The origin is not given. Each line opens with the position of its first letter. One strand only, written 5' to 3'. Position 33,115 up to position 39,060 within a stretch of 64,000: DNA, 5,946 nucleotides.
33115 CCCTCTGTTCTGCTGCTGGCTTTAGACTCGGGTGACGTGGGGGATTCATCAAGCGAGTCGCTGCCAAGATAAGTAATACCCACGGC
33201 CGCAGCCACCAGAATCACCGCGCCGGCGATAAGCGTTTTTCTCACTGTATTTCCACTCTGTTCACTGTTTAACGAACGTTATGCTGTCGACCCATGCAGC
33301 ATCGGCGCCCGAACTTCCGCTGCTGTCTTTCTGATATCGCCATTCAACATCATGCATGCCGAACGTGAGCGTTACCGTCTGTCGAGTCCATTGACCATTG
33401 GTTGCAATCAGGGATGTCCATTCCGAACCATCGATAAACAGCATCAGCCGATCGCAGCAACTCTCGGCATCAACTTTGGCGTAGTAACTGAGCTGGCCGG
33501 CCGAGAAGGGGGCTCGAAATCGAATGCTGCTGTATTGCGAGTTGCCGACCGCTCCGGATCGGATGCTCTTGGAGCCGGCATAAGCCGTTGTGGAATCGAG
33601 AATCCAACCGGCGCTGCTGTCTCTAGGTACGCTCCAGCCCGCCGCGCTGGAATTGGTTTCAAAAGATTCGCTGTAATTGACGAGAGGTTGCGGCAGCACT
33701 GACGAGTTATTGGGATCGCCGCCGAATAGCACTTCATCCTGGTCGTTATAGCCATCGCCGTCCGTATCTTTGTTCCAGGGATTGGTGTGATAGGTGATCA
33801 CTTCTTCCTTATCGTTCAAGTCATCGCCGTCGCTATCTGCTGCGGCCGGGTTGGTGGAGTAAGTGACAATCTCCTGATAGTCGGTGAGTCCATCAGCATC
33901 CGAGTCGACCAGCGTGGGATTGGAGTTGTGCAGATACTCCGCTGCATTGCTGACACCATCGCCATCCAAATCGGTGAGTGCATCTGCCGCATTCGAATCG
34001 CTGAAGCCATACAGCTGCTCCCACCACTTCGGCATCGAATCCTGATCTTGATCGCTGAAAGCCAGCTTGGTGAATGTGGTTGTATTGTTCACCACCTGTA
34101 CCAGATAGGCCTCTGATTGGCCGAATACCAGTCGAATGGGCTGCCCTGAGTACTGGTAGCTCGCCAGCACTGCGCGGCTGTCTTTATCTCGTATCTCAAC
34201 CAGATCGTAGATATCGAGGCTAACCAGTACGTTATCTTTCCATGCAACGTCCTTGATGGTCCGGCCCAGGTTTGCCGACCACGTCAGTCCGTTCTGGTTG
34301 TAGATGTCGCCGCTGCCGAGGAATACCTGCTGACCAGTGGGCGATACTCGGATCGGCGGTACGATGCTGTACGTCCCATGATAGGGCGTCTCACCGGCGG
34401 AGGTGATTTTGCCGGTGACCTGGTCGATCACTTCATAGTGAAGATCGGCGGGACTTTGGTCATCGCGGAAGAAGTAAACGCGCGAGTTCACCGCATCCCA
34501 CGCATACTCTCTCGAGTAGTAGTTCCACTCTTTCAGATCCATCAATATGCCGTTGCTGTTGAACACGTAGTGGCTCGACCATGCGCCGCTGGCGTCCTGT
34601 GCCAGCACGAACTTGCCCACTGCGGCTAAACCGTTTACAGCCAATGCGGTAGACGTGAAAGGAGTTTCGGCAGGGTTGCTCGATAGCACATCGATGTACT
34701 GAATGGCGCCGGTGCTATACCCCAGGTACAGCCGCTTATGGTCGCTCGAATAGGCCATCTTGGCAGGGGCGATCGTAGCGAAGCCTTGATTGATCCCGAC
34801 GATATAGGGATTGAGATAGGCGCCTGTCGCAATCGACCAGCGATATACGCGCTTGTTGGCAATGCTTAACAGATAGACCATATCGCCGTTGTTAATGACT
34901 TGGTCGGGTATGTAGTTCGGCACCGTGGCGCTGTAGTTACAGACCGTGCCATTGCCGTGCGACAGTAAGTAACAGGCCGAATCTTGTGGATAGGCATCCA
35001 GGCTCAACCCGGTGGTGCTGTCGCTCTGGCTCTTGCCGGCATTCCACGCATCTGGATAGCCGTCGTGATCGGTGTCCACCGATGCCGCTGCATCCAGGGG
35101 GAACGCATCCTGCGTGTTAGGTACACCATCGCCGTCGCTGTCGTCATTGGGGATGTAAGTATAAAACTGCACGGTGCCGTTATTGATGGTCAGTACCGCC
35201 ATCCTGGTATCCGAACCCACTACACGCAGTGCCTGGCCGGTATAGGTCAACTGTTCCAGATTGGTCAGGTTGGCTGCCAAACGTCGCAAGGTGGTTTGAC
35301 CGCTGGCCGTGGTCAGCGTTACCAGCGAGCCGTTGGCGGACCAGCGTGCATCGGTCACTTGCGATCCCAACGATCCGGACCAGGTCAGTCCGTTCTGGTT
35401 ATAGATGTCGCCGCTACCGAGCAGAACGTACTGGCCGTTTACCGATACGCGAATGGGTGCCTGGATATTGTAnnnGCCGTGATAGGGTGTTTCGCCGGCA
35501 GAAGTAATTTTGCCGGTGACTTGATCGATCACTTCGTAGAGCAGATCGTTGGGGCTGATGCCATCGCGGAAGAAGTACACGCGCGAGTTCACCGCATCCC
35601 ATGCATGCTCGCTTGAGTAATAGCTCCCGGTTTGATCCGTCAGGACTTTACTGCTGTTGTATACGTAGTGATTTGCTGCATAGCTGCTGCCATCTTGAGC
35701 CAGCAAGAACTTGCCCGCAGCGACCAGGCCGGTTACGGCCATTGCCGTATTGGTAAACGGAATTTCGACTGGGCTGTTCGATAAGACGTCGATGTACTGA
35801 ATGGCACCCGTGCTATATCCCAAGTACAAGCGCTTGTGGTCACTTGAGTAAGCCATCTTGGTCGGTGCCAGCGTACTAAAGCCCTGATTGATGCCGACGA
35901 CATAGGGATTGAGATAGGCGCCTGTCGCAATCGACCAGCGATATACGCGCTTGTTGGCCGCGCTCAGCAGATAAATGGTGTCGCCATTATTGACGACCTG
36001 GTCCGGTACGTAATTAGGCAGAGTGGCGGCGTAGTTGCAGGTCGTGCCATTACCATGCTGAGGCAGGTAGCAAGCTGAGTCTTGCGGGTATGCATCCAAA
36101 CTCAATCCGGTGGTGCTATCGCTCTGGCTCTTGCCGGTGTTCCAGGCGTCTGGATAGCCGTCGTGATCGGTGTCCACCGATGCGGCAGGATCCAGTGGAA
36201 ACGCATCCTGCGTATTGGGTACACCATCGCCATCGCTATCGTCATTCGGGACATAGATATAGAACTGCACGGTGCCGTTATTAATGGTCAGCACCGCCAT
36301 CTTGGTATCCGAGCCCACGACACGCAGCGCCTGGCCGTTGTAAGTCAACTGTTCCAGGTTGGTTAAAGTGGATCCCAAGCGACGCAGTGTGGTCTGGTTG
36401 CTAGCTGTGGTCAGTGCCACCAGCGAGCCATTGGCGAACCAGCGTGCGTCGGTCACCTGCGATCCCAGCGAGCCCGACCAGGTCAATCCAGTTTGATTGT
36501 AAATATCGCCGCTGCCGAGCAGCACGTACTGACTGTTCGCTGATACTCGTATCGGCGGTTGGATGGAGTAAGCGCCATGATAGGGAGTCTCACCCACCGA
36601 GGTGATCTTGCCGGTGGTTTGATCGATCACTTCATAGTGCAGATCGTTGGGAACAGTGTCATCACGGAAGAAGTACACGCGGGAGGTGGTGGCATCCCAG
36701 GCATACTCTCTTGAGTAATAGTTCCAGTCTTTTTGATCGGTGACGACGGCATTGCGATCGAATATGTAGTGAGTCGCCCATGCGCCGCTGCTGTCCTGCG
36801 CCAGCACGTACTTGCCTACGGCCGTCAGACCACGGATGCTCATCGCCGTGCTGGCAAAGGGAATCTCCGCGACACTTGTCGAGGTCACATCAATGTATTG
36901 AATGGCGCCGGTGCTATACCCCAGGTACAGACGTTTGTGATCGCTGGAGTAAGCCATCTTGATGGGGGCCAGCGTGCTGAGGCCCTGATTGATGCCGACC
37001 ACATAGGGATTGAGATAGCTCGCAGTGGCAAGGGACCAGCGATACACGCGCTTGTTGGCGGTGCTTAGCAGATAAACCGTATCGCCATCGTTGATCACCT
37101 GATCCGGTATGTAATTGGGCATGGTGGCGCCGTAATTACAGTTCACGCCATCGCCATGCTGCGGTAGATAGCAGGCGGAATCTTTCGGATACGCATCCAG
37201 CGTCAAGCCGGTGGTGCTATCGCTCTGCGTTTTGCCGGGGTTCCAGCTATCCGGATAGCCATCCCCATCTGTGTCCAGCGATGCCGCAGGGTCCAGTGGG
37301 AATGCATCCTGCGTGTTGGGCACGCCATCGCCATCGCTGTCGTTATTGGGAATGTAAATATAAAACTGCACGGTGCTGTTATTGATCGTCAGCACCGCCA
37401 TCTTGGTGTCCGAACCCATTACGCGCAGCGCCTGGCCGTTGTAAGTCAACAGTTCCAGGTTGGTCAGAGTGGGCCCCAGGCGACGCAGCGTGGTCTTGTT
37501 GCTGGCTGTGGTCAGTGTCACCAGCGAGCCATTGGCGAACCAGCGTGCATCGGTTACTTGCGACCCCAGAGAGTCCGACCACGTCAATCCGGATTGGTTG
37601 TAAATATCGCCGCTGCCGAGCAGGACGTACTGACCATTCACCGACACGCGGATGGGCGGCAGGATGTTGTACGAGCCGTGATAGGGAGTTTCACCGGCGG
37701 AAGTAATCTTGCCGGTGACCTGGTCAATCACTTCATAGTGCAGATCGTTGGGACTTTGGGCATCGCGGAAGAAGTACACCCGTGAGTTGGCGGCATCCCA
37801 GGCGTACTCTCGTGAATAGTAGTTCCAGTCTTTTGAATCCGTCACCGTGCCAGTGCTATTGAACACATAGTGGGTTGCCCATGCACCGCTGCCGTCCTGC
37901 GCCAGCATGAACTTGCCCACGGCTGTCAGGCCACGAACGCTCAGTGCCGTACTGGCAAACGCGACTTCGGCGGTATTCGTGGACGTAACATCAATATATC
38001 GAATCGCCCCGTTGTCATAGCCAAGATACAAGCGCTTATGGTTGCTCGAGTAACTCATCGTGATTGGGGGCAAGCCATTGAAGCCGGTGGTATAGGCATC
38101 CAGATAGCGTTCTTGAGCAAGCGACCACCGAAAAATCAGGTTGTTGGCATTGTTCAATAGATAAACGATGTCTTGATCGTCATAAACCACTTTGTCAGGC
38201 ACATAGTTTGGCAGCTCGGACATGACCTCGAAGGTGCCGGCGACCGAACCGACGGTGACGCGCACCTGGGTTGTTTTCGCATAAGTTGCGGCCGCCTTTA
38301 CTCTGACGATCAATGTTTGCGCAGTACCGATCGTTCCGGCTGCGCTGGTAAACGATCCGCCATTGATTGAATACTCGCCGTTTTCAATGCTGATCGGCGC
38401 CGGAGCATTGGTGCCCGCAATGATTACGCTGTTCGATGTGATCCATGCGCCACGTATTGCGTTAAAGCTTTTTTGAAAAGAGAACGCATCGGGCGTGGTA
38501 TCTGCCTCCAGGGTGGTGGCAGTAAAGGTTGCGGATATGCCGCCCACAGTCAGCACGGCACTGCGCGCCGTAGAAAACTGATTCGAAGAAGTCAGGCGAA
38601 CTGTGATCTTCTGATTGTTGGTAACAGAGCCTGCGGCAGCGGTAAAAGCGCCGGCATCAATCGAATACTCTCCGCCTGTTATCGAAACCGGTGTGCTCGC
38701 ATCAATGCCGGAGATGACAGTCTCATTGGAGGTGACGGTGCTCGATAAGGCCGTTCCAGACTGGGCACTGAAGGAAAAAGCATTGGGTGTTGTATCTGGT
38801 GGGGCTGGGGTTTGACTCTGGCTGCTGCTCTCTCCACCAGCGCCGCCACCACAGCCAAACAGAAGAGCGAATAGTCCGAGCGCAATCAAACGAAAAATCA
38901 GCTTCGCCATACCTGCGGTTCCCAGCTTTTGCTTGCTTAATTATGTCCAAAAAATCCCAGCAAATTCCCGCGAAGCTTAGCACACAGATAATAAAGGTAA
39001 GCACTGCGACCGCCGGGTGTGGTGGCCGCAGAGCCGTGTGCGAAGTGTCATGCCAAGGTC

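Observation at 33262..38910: Giant (~1880-codon) modular surface lipoprotein gene interrupted by one in-frame TAA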

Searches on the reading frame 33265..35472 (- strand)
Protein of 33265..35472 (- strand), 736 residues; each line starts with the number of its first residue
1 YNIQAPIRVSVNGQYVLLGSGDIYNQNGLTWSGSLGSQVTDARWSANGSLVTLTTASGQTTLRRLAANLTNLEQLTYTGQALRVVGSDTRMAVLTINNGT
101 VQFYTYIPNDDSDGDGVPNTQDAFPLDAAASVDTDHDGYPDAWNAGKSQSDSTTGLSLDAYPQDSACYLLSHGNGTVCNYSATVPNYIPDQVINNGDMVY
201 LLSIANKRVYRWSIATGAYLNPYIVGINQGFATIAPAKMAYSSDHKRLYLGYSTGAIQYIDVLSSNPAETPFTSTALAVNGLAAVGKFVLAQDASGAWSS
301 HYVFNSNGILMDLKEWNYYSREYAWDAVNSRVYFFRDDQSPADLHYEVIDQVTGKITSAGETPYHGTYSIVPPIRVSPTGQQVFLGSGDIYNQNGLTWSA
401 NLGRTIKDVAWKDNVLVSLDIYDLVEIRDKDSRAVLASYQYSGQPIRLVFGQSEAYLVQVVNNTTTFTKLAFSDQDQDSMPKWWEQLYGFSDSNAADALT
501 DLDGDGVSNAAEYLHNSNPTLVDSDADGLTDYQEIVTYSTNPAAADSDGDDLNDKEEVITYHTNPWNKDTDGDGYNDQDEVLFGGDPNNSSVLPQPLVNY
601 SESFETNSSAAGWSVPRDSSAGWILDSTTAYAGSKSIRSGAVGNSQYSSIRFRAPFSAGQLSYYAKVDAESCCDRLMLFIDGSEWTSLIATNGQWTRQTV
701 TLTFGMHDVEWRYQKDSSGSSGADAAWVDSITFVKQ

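Call 8: search_protein_families(library=pfam, proteins=[window:33265-35472:-], max_evalue=0.01)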
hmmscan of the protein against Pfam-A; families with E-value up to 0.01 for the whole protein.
window:33265-35472:- (736 aa): 2 families
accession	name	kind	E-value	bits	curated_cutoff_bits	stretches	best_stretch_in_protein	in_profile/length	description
PF18884.5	TSP3_bac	-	1.9e-14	53.6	25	1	569-589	1-21/22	Bacterial TSP3 repeat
PF03495.19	Binary_toxB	-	1.5e-05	25.6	25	1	523-598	2-77/78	Clostridial binary toxin B/anthrax toxin PA Ca-binding domain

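Call 9: search_protein_families(library=ncbifam, proteins=[window:33265-35472:-], max_evalue=0.01)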
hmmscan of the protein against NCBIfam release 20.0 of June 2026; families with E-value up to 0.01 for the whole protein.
window:33265-35472:- (736 aa): 3 families
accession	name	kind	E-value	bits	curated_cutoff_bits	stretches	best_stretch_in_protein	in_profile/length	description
NF047639.1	throspo3_MtsD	equivalog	5e-07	28.2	800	0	468-523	476-531/651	cell-cell cohesion protein MtsD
NF033765.2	gliding_CglD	equivalog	0.00019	19.4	400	1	497-580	151-240/1124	adventurous gliding motility lipoprotein CglD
NF047638.1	throspo3_MtsC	equivalog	0.0038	16.2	350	0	523-579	66-122/428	cell-cell cohesion MYXO-CTERM protein MtsC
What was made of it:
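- On CglD / MtsD / MtsC (NCBIfam equivalogs): 28.2 against 800, 19.4 against 400 and 16.2 against 350 bits (call 9).
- Closest known: Myxococcus TSP3-repeat envelope proteins CglD, MtsD and MtsC. Same: CglD's NCBIfam name also calls it a lipoprotein (call 9).
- Closest known: Myxococcus TSP3-repeat envelope proteins CglD, MtsD and MtsC. Different: The matches are confined to the TSP3 stretch (call 9).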

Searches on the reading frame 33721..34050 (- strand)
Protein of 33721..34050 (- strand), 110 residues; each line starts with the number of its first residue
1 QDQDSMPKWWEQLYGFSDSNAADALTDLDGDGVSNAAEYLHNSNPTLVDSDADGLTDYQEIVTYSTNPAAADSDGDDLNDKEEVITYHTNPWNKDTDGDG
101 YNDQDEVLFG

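Call 47: search_protein_families(library=pfam, proteins=[window:33721-34050:-], max_evalue=5)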
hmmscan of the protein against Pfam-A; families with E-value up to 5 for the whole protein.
window:33721-34050:- (110 aa): 5 families
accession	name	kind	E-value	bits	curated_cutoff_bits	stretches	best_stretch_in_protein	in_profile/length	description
PF18884.5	TSP3_bac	-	1.2e-15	57.5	25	4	95-107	1-13/22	Bacterial TSP3 repeat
PF03495.19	Binary_toxB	-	4.7e-06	27.1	25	1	49-107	2-60/78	Clostridial binary toxin B/anthrax toxin PA Ca-binding domain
PF20615.3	DUF6802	-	0.1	13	27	1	22-64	30-73/102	Family of unknown function (DUF6802)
PF10602.15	RPN7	-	0.1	12.7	29.6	1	23-81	119-174/174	26S proteasome subunit RPN7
PF02348.25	CTP_transf_3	-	0.31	11.2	22.6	1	33-89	107-163/217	Cytidylyltransferase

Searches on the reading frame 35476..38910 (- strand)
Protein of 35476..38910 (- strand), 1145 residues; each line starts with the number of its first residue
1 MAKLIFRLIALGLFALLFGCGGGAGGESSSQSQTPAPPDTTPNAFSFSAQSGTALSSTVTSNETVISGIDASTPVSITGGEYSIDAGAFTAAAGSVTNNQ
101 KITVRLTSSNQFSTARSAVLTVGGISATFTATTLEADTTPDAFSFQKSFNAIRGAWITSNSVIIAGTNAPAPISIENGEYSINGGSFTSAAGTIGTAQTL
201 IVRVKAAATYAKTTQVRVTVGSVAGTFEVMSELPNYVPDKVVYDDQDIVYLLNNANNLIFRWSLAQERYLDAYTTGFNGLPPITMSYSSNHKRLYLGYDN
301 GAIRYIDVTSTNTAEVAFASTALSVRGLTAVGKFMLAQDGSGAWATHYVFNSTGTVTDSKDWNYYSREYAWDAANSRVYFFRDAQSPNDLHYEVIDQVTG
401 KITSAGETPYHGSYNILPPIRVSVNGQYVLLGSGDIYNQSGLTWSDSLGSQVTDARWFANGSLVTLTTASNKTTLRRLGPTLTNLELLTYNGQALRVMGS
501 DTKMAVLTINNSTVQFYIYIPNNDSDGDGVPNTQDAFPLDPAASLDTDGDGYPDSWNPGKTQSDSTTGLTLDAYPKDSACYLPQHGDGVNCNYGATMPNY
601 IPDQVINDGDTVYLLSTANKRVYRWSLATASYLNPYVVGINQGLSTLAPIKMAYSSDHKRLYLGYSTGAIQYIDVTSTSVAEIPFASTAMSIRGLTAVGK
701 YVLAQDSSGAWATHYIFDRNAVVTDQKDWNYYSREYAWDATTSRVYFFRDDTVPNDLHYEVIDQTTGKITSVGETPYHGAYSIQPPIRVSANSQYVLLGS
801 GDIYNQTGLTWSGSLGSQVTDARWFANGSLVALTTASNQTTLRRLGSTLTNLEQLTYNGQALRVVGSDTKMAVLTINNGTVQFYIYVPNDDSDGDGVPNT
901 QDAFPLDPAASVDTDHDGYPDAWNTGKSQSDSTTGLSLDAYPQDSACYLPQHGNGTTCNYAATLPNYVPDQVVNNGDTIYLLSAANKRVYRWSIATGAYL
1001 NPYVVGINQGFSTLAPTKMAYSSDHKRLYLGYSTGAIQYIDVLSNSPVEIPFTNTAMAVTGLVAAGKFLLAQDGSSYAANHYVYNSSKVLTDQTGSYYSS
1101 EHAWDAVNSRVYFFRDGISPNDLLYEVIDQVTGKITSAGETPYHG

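Call 8: search_protein_families(library=pfam, proteins=[window:35476-38910:-], max_evalue=0.01)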
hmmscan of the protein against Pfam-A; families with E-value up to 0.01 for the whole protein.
window:35476-38910:- (1145 aa): 7 families
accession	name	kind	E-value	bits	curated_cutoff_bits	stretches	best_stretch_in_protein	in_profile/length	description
PF12894.13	ANAPC4_WD40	-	8.8e-08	32.7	22.9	0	284-315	43-74/91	Anaphase-promoting complex subunit 4 WD40 domain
PF23410.3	Beta-prop_VPS8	-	5.8e-06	26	28.9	0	652-681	72-101/358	Vps8 beta-propeller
PF23393.2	Beta-prop_WDR90_POC16_2nd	-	2.3e-05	24.2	60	0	282-349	39-107/291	WDR90/POC16, second beta-propeller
PF24807.1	WD40_CDC20-Fz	-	6.2e-05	22.9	200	0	980-1073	22-110/292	CDC20/Fizzy WD40 domain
PF21544.3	PorZ_N_b_propeller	-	8.1e-05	23.4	27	0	641-684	26-68/154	TSS9, PorZ, N-terminal beta-propeller domain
PF23756.1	Beta-prop_HPS5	-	0.0049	16.6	34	0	610-683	71-144/328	HPS5 beta propeller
PF23754.1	Beta-prop_IP5PC_F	-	0.0068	15.8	27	0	657-682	337-362/392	IP5P C-F beta-propeller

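Call 9: search_protein_families(library=ncbifam, proteins=[window:35476-38910:-], max_evalue=0.01)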
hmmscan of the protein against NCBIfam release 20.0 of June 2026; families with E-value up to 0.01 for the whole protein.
window:35476-38910:- (1145 aa): 0 families

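Call 11: find_homologous_proteins(query=window:35476-38910:-)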
Query window:35476-38910:- (1145 aa): 668 proteins with E <= 0.001 among 8000 candidates; the best 120 are listed.
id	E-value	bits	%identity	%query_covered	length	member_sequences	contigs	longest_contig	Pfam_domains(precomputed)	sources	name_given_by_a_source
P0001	0.0e+0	3128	68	88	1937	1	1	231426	PF23410.5,PF21544.4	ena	-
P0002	0.0e+0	2795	65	98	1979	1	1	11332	PF23393.3,PF23410.5,PF24807.2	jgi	jgi:hypothetical protein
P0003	0.0e+0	2695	61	97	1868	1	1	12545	PF23393.3,PF23410.5,PF23754.2,PF18884.6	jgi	jgi:hypothetical protein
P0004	0.0e+0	2576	100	100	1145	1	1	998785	PF23393.3,PF23410.5,PF12894.14,PF21544.4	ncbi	ncbi:MAG: hypothetical protein QM808_02925 [Steroidobacteraceae bacterium]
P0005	0.0e+0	2467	67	100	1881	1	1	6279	PF23410.5,PF24807.2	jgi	jgi:hypothetical protein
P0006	0.0e+0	2360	69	85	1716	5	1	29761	PF23393.3,PF23410.5,PF18884.6,PF23098.2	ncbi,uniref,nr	ncbi:MAG TPA: hypothetical protein PKE27_17580 [Povalibacter sp.]|uniref:thrombospondin type 3 repea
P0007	0.0e+0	2352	65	81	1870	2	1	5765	PF23393.3,PF23410.5,PF25173.2,PF24807.2,PF18884.6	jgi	-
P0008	0.0e+0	2315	67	88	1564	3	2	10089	-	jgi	jgi:hypothetical protein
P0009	0.0e+0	2304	69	88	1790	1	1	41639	PF23393.3,PF23410.5,PF24807.2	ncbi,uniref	ncbi:MAG TPA: hypothetical protein VGD45_02535 [Steroidobacter sp.]|uniref:hypothetical protein n=1 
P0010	0.0e+0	2228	61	97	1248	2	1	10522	-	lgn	-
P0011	0.0e+0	2189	62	97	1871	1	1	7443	PF23393.3,PF23410.5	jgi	jgi:hypothetical protein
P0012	0.0e+0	2132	61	100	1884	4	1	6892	PF23393.3,PF18884.6,PF23098.2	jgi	jgi:hypothetical protein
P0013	0.0e+0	2130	56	97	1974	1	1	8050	PF23410.5,PF18884.6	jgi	jgi:hypothetical protein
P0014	0.0e+0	2121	63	97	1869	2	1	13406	-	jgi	jgi:hypothetical protein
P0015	0.0e+0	2103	66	99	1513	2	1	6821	PF23410.5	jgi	-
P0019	0.0e+0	2064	59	100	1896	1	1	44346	PF23393.3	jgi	jgi:hypothetical protein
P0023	0.0e+0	1998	60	97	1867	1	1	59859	PF23393.3,PF23410.5,PF12894.14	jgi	jgi:hypothetical protein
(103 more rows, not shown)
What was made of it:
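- The source is a MAG with a 998,785-bp contig (call 11). The source is a MAG with a ~1-Mb contig (call 11). The GenBank annotation (call 11).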

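Call 16: find_encoding_contigs(protein=P0004, flank=10000, max_places=4)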
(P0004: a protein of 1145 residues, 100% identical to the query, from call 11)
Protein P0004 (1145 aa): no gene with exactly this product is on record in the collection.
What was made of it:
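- Tried and rejected: It is not on record (call 16), so no more of the MAG could be read.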
